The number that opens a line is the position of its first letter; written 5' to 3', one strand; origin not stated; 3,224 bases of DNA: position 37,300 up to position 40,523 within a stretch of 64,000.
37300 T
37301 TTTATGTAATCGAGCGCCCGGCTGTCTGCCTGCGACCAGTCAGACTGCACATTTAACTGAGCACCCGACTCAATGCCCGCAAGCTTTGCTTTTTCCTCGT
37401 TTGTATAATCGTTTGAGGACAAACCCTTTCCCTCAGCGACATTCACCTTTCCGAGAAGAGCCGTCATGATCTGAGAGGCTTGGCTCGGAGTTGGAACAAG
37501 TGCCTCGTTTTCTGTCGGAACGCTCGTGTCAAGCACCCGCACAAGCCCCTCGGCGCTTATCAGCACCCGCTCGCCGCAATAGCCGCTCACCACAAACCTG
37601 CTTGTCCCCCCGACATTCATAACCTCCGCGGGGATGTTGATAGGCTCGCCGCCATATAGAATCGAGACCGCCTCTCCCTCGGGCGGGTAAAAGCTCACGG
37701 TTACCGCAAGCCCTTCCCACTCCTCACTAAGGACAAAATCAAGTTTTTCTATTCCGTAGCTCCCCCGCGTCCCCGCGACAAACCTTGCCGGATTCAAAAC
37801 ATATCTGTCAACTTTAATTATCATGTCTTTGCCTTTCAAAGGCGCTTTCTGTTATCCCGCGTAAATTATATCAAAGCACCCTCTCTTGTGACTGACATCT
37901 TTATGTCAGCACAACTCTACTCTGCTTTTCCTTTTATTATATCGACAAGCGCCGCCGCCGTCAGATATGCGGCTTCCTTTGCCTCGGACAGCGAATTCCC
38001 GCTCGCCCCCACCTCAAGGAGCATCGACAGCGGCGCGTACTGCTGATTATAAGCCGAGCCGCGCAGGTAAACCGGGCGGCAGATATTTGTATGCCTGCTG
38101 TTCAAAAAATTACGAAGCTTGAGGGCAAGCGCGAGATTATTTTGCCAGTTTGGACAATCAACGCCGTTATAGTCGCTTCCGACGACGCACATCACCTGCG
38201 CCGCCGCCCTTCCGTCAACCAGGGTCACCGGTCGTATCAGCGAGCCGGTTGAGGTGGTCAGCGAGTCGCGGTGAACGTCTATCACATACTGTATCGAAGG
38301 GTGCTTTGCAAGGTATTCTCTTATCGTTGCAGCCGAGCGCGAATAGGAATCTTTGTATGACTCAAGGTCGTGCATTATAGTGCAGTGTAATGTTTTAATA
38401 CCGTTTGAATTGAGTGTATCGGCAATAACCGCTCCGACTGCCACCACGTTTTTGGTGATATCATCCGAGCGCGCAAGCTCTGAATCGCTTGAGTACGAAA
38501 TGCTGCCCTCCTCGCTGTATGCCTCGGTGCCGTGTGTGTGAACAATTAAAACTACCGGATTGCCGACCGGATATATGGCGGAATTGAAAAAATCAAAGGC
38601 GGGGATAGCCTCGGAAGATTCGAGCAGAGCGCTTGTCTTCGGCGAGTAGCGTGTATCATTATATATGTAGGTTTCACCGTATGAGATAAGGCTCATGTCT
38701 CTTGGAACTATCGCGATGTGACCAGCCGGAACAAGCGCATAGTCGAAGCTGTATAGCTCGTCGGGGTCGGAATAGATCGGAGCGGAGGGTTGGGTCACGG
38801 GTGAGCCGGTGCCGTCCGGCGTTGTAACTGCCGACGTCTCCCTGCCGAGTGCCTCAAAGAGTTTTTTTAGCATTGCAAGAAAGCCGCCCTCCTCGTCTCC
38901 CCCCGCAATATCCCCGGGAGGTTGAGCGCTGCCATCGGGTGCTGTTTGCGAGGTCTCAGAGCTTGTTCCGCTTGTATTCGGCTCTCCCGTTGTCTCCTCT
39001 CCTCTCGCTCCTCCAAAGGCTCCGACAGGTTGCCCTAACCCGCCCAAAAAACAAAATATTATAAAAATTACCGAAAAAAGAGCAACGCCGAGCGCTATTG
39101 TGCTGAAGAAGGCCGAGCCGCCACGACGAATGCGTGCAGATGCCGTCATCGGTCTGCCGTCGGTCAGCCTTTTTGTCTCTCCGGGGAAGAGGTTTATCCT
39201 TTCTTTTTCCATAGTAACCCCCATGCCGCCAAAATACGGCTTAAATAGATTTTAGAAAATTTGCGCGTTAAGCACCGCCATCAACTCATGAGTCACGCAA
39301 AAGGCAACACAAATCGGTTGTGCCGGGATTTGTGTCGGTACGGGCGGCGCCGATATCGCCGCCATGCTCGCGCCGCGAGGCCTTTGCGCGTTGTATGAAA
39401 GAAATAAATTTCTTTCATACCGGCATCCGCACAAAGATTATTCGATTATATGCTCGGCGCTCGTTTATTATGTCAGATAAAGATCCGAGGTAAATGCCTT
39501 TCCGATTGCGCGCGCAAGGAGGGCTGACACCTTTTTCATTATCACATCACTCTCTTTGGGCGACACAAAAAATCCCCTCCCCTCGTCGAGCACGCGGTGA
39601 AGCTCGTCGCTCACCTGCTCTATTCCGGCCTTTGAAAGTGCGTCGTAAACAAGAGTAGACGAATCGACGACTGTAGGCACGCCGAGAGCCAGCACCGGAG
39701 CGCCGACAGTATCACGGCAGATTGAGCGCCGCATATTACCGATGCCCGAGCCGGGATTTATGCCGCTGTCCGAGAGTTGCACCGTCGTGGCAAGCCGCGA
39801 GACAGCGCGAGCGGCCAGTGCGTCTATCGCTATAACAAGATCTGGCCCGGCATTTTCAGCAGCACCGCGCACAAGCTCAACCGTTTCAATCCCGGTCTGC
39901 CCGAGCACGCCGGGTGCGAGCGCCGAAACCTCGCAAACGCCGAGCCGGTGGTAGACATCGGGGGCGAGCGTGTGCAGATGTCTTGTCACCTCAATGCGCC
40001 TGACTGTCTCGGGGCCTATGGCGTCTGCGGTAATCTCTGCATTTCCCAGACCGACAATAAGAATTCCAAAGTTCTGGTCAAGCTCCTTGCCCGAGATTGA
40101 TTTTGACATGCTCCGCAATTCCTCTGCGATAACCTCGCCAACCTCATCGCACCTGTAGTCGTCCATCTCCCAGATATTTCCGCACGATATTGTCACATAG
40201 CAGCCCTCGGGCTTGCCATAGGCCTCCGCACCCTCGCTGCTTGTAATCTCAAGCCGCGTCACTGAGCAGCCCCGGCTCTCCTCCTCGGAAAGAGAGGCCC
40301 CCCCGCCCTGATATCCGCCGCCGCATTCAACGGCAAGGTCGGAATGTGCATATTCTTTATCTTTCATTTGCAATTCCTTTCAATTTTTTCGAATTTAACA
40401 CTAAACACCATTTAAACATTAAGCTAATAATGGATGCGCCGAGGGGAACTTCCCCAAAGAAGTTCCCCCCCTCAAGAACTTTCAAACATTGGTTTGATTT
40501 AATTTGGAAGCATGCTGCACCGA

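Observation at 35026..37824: Lone phage tail-fibre / receptor-binding-like gene embedded directly downstream of gpr-spoIIP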

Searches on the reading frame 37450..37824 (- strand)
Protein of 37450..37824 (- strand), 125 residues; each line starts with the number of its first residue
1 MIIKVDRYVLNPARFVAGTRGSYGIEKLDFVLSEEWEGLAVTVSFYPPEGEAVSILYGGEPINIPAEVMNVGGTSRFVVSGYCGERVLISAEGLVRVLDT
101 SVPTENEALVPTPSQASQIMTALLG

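Call 43: find_homologous_proteins(query=window:37450-37824:-, max_evalue=0.01)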
Query window:37450-37824:- (125 aa): 3 proteins with E <= 0.01 among 19 candidates.
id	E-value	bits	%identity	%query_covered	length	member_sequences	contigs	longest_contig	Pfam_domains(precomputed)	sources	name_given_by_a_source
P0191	1.8e-59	217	78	100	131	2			-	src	-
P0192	1.1e-50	189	74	98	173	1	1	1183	-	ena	-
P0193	5.3e-21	93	68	52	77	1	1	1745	-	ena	-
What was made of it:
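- Tried and rejected: A word-index homologue search with the N-domain found only close fragments (call 43).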

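Call 57: find_related_loci(query=A2, collection=viral_contigs, flank=10000)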
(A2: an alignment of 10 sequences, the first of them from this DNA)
Query A2 (125 aa) in viral_contigs; peptide patterns used: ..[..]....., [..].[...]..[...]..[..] (x = any residue, [..] = any of these).
24 stretches matched a pattern; 6 encode a relative of the query (tblastn E <= 1e-3); 6 distinct loci.
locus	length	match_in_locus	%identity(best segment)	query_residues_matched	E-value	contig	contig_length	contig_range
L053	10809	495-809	47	1-100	2e-26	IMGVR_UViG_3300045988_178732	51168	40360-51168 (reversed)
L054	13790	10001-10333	37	18-125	1e-12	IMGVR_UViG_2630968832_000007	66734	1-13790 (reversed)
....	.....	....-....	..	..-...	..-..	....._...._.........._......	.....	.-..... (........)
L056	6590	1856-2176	37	18-120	7e-12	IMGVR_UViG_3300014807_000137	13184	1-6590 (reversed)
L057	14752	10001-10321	37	18-120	8e-12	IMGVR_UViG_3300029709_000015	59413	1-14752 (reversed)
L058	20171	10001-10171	32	19-73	3e-4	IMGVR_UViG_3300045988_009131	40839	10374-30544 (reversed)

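Call 58: search_solved_structures(query=A2, max_evalue=10, show_alignments=2)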
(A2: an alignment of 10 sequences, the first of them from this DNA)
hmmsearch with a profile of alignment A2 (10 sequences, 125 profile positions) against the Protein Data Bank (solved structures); distinct sequences matched with E-value up to 10: 0.

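Call 60: search_protein_families(library=phrogs, proteins=[L057:544-5550:+, L057:5547-6464:+, L057:6467-7528:+, L057:7554-9782:+, L057:9935-10600:+, L057:10603-11505:+, L057:11874-12425:+, L054:3314-5848:+, L054:6200-7915:+, L054:9827-12064:+], max_evalue=0.001)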
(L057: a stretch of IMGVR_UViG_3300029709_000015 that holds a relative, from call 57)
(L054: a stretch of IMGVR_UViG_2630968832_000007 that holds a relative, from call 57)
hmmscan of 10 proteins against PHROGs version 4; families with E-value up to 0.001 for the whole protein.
L057:544-5550:+ (1668 aa): 9 families
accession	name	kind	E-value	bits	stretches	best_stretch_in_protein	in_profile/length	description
phrog_4372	-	tail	0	1106.8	4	10-533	2-528/1681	tail length tape measure protein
phrog_1204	-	tail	2.1e-29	103.1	2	596-1656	498-1459/1483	tail protein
phrog_1272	-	tail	4e-19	68.9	2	262-644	733-992/1606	tail length tape measure protein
phrog_5218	-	unknown function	1.3e-09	37.8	1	1472-1594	1345-1461/1599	-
phrog_1686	-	tail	5.3e-09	35.5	1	1407-1615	1000-1177/1224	tail length tape measure protein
phrog_5493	-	tail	1e-07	31.7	1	1380-1612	852-1063/1102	tail length tape measure protein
phrog_7972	-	unknown function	6.4e-07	29.6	1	65-223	28-184/687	-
phrog_58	-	tail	6.5e-07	29.1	1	8-606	170-914/1544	tail length tape measure protein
phrog_305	-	tail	1.5e-06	28.2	1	294-607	350-665/1001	tail length tape measure protein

L057:5547-6464:+ (305 aa): 3 families
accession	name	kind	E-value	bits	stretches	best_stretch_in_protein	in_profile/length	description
phrog_33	-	tail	1.8e-24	87.7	1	25-291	51-268/651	distal tail protein Dit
phrog_36410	-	unknown function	6.7e-18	66.1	1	183-305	11-125/125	-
phrog_106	-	tail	2e-05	25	1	7-283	43-284/329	minor tail protein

L057:6467-7528:+ (353 aa): 2 families
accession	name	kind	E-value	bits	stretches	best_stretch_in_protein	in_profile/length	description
phrog_538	-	tail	6.8e-112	376.3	1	1-351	29-375/684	minor tail protein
phrog_33036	-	unknown function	3.4e-08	34.7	1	265-342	19-97/120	-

L057:7554-9782:+ (742 aa): 12 families
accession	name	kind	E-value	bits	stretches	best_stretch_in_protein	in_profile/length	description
phrog_1220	-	head and packaging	1.3e-81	276.7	1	1-253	6-245/574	head protein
phrog_9534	-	head and packaging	2.4e-32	113.8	1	6-184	5-181/303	head protein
phrog_27282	-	unknown function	2.6e-27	96.9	1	3-226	3-224/445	-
phrog_35103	-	unknown function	2e-26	93.3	1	8-252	7-255/916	-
phrog_18805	-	unknown function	1.4e-19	71.3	1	1-176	1-177/457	-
phrog_5339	-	head and packaging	3.1e-17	63.2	1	1-214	4-198/633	virion structural protein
phrog_17342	-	unknown function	1.4e-10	42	1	14-157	18-165/326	-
phrog_13564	-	tail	4.7e-10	40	1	305-733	227-303/419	minor tail protein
phrog_14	-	tail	6.1e-07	29.9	1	662-717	166-219/366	minor tail protein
phrog_9574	-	tail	1.2e-06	28.2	1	662-716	176-228/773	tail protein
phrog_25635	-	unknown function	0.00015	22.1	1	74-125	72-126/319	-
phrog_13571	-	head and packaging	0.00016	22.1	1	42-151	36-148/356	virion structural protein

L057:9935-10600:+ (221 aa): 0 families

L057:10603-11505:+ (300 aa): 5 families
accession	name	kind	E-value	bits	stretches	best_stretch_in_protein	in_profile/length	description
phrog_36886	-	unknown function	4.4e-19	69.5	1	133-216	143-223/605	-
phrog_38190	-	unknown function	3.4e-09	37.6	1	131-213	229-318/351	-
phrog_38707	-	unknown function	2.8e-08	33.9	1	134-184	350-403/675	-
phrog_18608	-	unknown function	2.3e-06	28.1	0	17-47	199-229/416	-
phrog_6907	-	unknown function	0.00033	22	0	178-214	54-90/99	-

L057:11874-12425:+ (183 aa): 0 families

L054:3314-5848:+ (844 aa): 14 families
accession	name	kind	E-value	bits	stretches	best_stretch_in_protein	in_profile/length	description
phrog_1535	-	tail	3.2e-48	165.7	2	617-840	934-1149/1152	tail length tape measure protein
phrog_23464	-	unknown function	6.5e-17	62.4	1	649-842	363-536/539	-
phrog_167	-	tail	2.9e-15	56.1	1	21-796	283-1063/1555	tail length tape measure protein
phrog_58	-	tail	6.9e-14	52.2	1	44-736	181-946/1544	tail length tape measure protein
phrog_1272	-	tail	1.4e-12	47.2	1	261-800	533-900/1606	tail length tape measure protein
phrog_991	-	tail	5e-11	41.9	1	480-780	564-866/1966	tail length tape measure protein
phrog_5493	-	tail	7.5e-09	35.4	1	272-735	419-801/1102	tail length tape measure protein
phrog_3981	-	tail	9.6e-09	35.9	1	486-764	280-490/584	tail length tape measure protein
phrog_8462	-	tail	7.1e-08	32.6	1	119-382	325-570/672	tail length tape measure protein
phrog_4200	-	tail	4.3e-07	29.8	1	440-737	406-582/732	tail length tape measure protein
phrog_15478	-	tail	1.3e-06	28.5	1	616-731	223-333/456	tail length tape measure protein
phrog_37543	-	unknown function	5.2e-06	26.3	1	171-316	3-155/622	-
phrog_17020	-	unknown function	6e-06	26.7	1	586-734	80-207/353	-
phrog_4070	-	tail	0.00046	19.4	1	623-734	305-401/989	tail length tape measure protein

L054:6200-7915:+ (571 aa): 3 families
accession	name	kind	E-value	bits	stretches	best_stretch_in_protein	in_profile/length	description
phrog_13879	-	unknown function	1.6e-49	169.6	1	18-545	18-542/571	-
phrog_32744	-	unknown function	7.3e-48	164.6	1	242-552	68-375/748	-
phrog_33267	-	unknown function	6.3e-11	41.9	1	304-541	314-557/923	-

L054:9827-12064:+ (745 aa): 1 family
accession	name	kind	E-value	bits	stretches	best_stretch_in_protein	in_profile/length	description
phrog_5302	-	tail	1.9e-21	77.3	1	174-729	49-542/548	tail protein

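Call 61: search_protein_families(library=phrogs, proteins=[L053:495-1859:+, L053:1856-2827:+, L053:2918-3307:+, L053:3331-4203:+, L053:4555-5325:+, L053:5337-6038:+, L053:6366-7514:+, L053:8449-9768:+], max_evalue=0.001)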
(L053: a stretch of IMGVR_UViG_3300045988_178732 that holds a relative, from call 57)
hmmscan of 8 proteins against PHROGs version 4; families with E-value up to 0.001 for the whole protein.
L053:495-1859:+ (454 aa): 11 families
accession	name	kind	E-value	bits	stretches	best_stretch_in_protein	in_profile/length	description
phrog_3904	-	tail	6e-12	45.7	1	113-404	649-799/1086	tail fiber protein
phrog_6049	-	tail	7.6e-08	33.2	1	149-410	58-178/337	tail fiber protein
phrog_32779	-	unknown function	1.7e-07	31.2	1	323-402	245-323/555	-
phrog_1125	-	tail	1e-05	26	1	129-203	166-237/412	tail fiber protein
phrog_819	-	tail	7.9e-05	22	0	146-168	632-654/1024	tail protein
phrog_13286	-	tail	0.0002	20.8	1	111-189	64-141/662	tail protein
phrog_10972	-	tail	0.00025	21.6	1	129-168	152-193/343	tail fiber protein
phrog_366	-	tail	0.00029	21.4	1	139-300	180-224/474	tail fiber protein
phrog_5073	-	tail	0.00057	20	0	146-169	105-131/519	tail fiber protein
phrog_35286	-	unknown function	0.00075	19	0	141-168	211-238/750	-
phrog_25888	-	unknown function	0.00087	19.6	1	138-168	243-272/325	-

L053:1856-2827:+ (323 aa): 1 family
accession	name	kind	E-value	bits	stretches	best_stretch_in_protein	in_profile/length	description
phrog_38337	-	unknown function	1.7e-05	24.7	1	46-206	299-480/622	-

L053:2918-3307:+ (129 aa): 0 families

L053:3331-4203:+ (290 aa): 2 families
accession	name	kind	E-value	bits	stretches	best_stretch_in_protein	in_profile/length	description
phrog_13589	-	unknown function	8.9e-27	94.4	2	200-286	766-850/1042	-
phrog_38337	-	unknown function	6.1e-09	36.1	1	218-282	303-371/622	-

L053:4555-5325:+ (256 aa): 4 families
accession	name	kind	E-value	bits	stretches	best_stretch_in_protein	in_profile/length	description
phrog_10993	-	head and packaging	1.4e-44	153.9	1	47-252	5-250/556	Hoc-like head decoration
phrog_9958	-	unknown function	7.7e-11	42.7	1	82-250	28-182/210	-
phrog_32827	-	unknown function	1.3e-08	35.9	1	204-243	7-47/50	-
phrog_25859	-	unknown function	1.4e-05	26.1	1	5-50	7-52/183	-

L053:5337-6038:+ (233 aa): 2 families
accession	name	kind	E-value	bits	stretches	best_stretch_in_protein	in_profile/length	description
phrog_30034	-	unknown function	1.1e-32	114.9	1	109-231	137-260/263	-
phrog_27545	-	unknown function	9.8e-26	91.7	1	109-213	20-121/146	-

L053:6366-7514:+ (382 aa): 23 families
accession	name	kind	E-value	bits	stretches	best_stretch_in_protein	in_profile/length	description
phrog_7767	-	other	4.5e-29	102.6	1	8-144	3-132/194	metallo-endopeptidase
phrog_3578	-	lysis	6e-23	82.9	1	10-146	215-370/405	endolysin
phrog_14988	-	other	8.2e-23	82.5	1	8-134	13-142/272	peptidase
phrog_6700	-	lysis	1.9e-18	65.9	1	12-132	2609-2726/2898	endolysin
phrog_21656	-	other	1.4e-17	64.1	1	16-156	627-767/1022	peptidase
phrog_10030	-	tail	3.2e-17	62.2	1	17-131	1904-2018/2105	tail length tape measure protein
phrog_16615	-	other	4e-16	59.9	1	26-137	418-523/529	peptidase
phrog_1067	-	head and packaging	9.4e-16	58.4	1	13-160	743-890/991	minor head protein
phrog_4070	-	tail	1.6e-12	47.4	1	25-141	623-737/989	tail length tape measure protein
phrog_8537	-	unknown function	4.3e-12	47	1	27-152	16-142/384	-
phrog_37190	-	other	2.4e-11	44.6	1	11-130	123-237/244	peptidase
phrog_36429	-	unknown function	2.5e-11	43.1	1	26-139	129-241/1159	-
phrog_28672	-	other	4.7e-11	42.9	1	9-120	274-375/397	metallo-endopeptidase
phrog_3084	-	lysis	9.4e-11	42.4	1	8-138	9-141/468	endolysin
phrog_880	-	lysis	2.5e-09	38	1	5-131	11-136/435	endolysin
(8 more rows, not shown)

L053:8449-9768:+ (439 aa): 0 families

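Call 82: predict_structure(alignment_id=A2)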
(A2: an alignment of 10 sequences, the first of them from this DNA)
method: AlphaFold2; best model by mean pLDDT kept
length: 125 residues; sequences in the alignment: 10
mean_pLDDT: 83.4   pTM: 0.73
mean pLDDT of the five models: 83.4, 69.1, 68.6, 68.2, 67.4
residues with pLDDT >= 90: 76; 70-90: 20; 50-70: 23; < 50: 6
segments of 3 or more residues with pLDDT < 50: none
pLDDT, mean of each block of 10 residues (from residue 1): 92 90 79 94 95 93 90 94 94 90 54 51 51
secondary structure, 60 per line:
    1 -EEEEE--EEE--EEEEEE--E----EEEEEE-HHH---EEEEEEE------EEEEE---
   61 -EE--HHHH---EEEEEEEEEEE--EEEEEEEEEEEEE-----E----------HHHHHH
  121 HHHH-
elements in order: E2-6 E9-11 E14-19 E27-32 E40-46 E53-57 H66-69 E73-83 E86-98 H115-124
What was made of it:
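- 37510..37824 (-): N-terminal Ig-like anchor/ring domain (aa 1-105), of the BppU/FibU/FibL class. The AF2 model has pLDDT above 90 for aa 1-100 (call 82).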

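Call 84: fold_search(model_id=the predicted structure, library=pdb)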
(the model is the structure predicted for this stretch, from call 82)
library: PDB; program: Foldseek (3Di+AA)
matches with E <= 10: 1313; with E <= 0.001: 2
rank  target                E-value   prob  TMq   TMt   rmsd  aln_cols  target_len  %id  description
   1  6v8i_AM               2.2e-04  1.00  0.42  0.43   6.0       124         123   14  Composite atomic model of the Staphylococcus aureus phage 80alpha baseplate (released 2020-03-04)
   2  6v8i_AN               5.9e-04  1.00  0.52  0.53   5.2       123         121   12  Composite atomic model of the Staphylococcus aureus phage 80alpha baseplate (released 2020-03-04)
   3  9m8o_P                1.7e-03  1.00  0.49  0.41  13.0       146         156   10  Cryo-EM structure of bacteriophage NF5 baseplate (released 2025-12-17)
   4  6v8i_AK               1.9e-03  1.00  0.48  0.35   7.4       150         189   11  Composite atomic model of the Staphylococcus aureus phage 80alpha baseplate (released 2020-03-04)
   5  9m8o_Q                5.9e-03  0.99  0.51  0.42   7.9       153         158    9  Cryo-EM structure of bacteriophage NF5 baseplate (released 2025-12-17)
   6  6v8i_AJ               8.0e-03  0.77  0.35  0.28  13.6       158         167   11  Composite atomic model of the Staphylococcus aureus phage 80alpha baseplate (released 2020-03-04)
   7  4v96_AA               1.2e-02  0.96  0.45  0.24   9.4       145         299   11  The structure of a 1.8 MDa viral genome injection device suggests alternative infection mechanisms (released 2014-07-09)
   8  6sws_A                2.1e-02  0.92  0.40  0.44  15.8       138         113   15  The DBB dimerization domain of B-cell adaptor for PI3K (BCAP) is required for down regulation of inflammatory signalli (released 2020-02-19)
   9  2pkd_A                2.4e-02  0.63  0.31  0.35   9.5       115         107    9  Crystal structure of CD84: Insite into SLAM family function (released 2007-06-26)
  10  4z29_A                2.9e-02  0.93  0.40  0.31   5.2       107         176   11  Crystal structure of the magnetobacterial protein MtxA C-terminal domain (released 2015-06-03)
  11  2dm4_MODEL_1_A        3.3e-02  0.98  0.37  0.42   5.3        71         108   10  Solution structure of the second fn3 domain of human sorLA/LR11 (released 2006-10-20)
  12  2cum_MODEL_1_A        4.4e-02  0.96  0.37  0.43   8.8        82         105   15  The solution structure of the 33rd fibronectin type III domain of human Tenascin-X (released 2005-11-26)
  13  8jj5_B                4.4e-02  0.94  0.41  0.36  19.4       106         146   13  Porcine uroplakin complex (released 2023-06-14)
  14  1gc1_C                4.4e-02  0.92  0.33  0.24   4.5        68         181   15  HIV-1 GP120 CORE COMPLEXED WITH CD4 AND A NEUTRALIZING HUMAN ANTIBODY (released 1998-07-08)
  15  4z29_B                5.6e-02  0.94  0.42  0.33   4.0        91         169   11  Crystal structure of the magnetobacterial protein MtxA C-terminal domain (released 2015-06-03)
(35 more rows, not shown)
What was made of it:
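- The N-domain model (pLDDT 83, call 82) matches the 80alpha FibU/FibL N-terminal domains, the NF5 baseplate and TP901-1 BppU as its top PDB hits (call 84).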

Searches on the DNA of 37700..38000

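Call 38: search_rna_families(source=window, start=37700, end=38000, threshold=evalue, max_evalue=10)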
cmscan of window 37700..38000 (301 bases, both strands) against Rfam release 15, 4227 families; matches with E-value up to 10: 1.
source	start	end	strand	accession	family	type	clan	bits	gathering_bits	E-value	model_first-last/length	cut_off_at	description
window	37796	37829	-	RF00801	mir-280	Gene; miRNA;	-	14.5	70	8.7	26-60/83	no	mir-280 microRNA precursor family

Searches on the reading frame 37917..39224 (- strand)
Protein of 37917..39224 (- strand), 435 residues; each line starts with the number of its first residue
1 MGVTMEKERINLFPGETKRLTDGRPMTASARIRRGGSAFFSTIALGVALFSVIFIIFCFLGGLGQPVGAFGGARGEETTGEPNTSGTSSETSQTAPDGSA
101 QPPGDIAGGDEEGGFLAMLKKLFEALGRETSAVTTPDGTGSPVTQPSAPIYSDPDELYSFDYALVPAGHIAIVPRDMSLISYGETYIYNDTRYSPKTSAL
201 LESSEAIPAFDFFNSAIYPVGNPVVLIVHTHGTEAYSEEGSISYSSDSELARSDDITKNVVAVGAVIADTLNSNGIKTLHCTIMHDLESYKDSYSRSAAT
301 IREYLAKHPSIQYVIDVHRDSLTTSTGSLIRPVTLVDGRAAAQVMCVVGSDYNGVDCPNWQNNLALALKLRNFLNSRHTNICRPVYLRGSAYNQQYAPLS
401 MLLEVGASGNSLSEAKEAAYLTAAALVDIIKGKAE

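Call 3: search_protein_families(library=pfam, proteins=[window:37917-39224:-], max_evalue=0.1)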
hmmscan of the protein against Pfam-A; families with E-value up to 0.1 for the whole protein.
window:37917-39224:- (435 aa): 1 family
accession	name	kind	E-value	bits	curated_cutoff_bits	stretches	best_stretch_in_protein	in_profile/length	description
PF07454.18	SpoIIP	-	4.1e-54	184.3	24.4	1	221-426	79-268/269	Stage II sporulation protein P (SpoIIP)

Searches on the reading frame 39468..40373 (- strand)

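Call 3: search_protein_families(library=pfam, proteins=[window:39468-40373:-], max_evalue=0.1)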
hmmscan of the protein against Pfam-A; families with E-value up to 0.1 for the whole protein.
window:39468-40373:- (301 aa): 1 family
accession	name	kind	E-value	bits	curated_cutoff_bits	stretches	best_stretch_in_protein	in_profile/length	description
PF03418.19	Peptidase_A25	-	2.2e-67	227.9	27.8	1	25-246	23-239/353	Germination protease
